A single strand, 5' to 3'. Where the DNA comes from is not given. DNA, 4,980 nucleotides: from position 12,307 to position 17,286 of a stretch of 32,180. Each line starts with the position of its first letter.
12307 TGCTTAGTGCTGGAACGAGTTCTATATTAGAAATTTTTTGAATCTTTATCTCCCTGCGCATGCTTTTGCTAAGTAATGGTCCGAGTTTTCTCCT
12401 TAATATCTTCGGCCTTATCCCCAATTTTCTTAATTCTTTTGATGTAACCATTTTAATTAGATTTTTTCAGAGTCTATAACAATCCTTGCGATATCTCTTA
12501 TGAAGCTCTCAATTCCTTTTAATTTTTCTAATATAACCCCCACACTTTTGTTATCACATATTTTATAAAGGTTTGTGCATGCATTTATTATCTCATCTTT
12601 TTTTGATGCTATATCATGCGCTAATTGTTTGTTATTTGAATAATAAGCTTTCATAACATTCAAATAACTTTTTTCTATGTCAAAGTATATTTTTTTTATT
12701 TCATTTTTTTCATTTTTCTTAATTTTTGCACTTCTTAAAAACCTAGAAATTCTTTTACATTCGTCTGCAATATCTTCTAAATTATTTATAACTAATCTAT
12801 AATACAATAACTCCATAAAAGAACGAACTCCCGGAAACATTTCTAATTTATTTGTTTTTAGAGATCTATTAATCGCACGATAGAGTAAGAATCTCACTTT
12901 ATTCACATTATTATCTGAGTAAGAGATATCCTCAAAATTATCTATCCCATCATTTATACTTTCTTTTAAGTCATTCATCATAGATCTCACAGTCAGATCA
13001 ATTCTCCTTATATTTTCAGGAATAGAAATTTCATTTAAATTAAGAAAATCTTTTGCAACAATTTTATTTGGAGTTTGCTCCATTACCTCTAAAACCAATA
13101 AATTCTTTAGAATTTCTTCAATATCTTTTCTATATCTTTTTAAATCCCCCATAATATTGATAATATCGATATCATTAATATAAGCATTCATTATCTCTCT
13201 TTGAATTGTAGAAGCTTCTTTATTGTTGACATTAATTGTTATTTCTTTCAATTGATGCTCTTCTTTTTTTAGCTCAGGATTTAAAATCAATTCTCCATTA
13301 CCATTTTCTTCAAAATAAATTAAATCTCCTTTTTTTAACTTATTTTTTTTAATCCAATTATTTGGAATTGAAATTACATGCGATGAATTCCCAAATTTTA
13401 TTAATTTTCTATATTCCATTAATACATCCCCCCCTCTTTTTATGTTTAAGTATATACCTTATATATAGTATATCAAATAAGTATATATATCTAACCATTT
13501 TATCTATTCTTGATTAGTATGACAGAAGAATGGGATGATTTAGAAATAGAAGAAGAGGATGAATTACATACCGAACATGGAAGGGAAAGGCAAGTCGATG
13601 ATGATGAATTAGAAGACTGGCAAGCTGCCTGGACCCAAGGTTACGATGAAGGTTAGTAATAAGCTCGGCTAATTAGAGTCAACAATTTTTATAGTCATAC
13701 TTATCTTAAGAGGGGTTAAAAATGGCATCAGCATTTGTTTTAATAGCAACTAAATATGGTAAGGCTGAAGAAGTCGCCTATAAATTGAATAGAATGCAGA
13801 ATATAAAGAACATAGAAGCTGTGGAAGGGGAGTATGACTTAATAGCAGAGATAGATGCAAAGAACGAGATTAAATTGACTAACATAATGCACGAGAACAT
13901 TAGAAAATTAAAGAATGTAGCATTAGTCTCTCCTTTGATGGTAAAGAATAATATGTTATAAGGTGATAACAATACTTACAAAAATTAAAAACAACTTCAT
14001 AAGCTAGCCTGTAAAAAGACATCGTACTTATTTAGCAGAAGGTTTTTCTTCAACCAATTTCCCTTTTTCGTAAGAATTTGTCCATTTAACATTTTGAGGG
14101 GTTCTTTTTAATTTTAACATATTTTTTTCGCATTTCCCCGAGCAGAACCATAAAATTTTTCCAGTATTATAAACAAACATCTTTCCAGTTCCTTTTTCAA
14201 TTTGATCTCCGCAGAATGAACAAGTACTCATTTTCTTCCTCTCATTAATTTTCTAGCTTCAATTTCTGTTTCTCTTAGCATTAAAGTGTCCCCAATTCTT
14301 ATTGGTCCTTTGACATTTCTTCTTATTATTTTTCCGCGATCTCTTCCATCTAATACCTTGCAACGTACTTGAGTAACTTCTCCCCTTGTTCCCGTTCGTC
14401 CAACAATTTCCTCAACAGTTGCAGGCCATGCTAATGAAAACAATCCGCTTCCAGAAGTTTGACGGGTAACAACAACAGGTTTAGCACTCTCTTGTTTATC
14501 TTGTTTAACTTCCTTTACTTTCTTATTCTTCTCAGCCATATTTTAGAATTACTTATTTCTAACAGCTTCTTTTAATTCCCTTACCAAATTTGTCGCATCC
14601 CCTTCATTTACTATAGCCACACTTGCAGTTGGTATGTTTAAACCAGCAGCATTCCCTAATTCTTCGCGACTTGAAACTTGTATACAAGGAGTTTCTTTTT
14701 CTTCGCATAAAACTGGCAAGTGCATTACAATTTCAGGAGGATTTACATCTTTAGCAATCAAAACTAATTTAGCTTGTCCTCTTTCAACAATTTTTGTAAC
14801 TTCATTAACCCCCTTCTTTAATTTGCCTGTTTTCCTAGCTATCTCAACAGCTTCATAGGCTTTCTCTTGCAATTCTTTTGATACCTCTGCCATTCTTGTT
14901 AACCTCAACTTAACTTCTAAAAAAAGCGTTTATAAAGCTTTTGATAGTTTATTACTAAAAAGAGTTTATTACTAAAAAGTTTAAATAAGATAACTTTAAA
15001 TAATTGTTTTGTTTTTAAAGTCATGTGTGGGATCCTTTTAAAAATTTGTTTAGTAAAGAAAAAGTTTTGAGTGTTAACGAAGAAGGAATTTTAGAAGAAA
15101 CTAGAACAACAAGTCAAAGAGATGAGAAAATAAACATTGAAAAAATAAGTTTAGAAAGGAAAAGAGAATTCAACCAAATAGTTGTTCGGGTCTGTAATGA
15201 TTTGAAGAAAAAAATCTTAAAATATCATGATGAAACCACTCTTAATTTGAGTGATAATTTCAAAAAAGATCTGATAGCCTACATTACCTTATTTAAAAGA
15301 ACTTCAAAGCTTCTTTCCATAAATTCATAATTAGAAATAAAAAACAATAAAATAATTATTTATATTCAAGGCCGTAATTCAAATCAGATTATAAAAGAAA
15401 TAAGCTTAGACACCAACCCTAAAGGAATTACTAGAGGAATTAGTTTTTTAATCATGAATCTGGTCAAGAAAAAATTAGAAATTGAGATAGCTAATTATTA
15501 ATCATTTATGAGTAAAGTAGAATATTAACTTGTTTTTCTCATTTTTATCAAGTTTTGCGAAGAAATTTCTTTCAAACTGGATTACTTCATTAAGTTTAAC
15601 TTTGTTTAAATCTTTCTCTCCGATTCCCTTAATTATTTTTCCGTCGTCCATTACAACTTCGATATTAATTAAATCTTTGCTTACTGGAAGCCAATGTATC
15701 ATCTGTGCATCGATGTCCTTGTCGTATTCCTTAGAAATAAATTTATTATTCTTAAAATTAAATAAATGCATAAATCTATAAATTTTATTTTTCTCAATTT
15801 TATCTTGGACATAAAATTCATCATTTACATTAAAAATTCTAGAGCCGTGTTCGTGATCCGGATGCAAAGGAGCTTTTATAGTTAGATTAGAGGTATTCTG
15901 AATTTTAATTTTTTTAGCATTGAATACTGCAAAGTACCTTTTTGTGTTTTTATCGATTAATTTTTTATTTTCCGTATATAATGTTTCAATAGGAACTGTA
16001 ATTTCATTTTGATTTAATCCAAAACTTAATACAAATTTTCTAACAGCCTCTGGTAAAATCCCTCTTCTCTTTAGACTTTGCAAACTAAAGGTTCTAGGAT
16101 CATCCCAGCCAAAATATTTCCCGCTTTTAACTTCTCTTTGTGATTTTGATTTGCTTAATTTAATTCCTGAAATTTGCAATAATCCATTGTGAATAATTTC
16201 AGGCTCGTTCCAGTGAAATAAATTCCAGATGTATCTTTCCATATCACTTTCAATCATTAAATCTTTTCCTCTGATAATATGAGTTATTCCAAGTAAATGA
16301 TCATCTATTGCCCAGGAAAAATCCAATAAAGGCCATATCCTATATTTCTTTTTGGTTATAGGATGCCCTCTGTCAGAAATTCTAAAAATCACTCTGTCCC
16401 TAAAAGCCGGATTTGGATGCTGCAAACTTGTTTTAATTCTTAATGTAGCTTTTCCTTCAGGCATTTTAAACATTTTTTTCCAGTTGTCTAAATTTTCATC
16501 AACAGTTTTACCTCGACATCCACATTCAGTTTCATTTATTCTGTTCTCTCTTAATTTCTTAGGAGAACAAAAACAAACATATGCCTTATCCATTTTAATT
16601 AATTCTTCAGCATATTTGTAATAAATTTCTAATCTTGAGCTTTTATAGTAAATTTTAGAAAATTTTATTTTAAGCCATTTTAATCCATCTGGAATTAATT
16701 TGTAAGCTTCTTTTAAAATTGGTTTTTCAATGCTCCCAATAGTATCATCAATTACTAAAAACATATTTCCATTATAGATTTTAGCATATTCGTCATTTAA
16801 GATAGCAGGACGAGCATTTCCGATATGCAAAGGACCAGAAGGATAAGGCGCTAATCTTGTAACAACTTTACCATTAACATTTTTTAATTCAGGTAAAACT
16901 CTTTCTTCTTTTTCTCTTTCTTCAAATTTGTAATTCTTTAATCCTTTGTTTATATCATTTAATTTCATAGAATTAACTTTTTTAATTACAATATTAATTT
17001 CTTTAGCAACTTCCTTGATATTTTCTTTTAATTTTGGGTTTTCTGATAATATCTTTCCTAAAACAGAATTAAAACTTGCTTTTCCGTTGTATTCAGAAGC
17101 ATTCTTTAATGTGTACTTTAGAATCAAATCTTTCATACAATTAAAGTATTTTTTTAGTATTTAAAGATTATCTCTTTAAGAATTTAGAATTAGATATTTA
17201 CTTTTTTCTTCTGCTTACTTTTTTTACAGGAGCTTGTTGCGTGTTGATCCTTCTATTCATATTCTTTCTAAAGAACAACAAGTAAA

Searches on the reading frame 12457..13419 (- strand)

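Call 6: search_protein_families(library=pfam, proteins=[window:12457-13419:-], max_evalue=0.001)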
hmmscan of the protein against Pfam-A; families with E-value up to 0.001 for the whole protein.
window:12457-13419:- (320 aa): 2 families
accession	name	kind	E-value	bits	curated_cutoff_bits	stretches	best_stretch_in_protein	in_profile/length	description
PF01895.24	PhoU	-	1.7e-07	31.9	23.5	1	139-226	3-87/89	PhoU domain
PF04014.23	MazE_antitoxin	-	1.1e-06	28.9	24.7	1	10-49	4-43/48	Antidote-toxin recognition MazE, bacterial antitoxin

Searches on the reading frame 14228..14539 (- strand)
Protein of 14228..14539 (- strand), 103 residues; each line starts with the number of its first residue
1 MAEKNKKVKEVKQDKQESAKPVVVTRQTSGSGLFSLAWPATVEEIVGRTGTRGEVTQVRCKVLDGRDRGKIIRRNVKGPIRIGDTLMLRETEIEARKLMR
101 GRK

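Call 67: search_protein_families(library=pfam, proteins=[window:14228-14539:-], max_evalue=0.001)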
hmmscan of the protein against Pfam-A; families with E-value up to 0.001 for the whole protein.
window:14228-14539:- (103 aa): 1 family
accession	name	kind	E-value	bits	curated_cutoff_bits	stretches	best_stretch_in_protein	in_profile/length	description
PF01200.24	Ribosomal_S28e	-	2.6e-29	101.4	25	1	39-98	5-64/64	Ribosomal protein S28e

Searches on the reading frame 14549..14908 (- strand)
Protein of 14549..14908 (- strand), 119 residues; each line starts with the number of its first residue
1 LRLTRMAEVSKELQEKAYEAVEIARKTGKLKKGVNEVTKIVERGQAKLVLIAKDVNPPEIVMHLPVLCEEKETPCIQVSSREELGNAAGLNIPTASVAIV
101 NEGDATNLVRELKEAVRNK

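Call 67: search_protein_families(library=pfam, proteins=[window:14549-14908:-], max_evalue=0.001)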
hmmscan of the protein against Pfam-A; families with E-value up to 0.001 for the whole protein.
window:14549-14908:- (119 aa): 1 family
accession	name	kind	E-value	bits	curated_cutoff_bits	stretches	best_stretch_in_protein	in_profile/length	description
PF01248.31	Ribosomal_L7Ae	-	3e-30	104.2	22.1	1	16-108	2-94/95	Ribosomal protein L7Ae/L30e/S12e/Gadd45 family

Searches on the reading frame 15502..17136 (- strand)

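Call 6: search_protein_families(library=pfam, proteins=[window:15502-17136:-], max_evalue=0.001)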
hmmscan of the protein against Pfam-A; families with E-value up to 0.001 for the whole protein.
window:15502-17136:- (544 aa): 3 families
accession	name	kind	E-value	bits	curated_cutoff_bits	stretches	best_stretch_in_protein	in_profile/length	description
PF00749.27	tRNA-synt_1c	-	1.1e-64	218.8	23.4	1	90-386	1-304/314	tRNA synthetases class I (E and Q), catalytic domain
PF03950.23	tRNA-synt_1c_C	-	4.5e-10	40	23.9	1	399-475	2-83/91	tRNA synthetases class I (E and Q), anti-codon binding domain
PF20974.2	tRNA-synt_1c_C2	-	0.00017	22.6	23.9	1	480-530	2-69/69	tRNA synthetases class I (E and Q), anti-codon binding domain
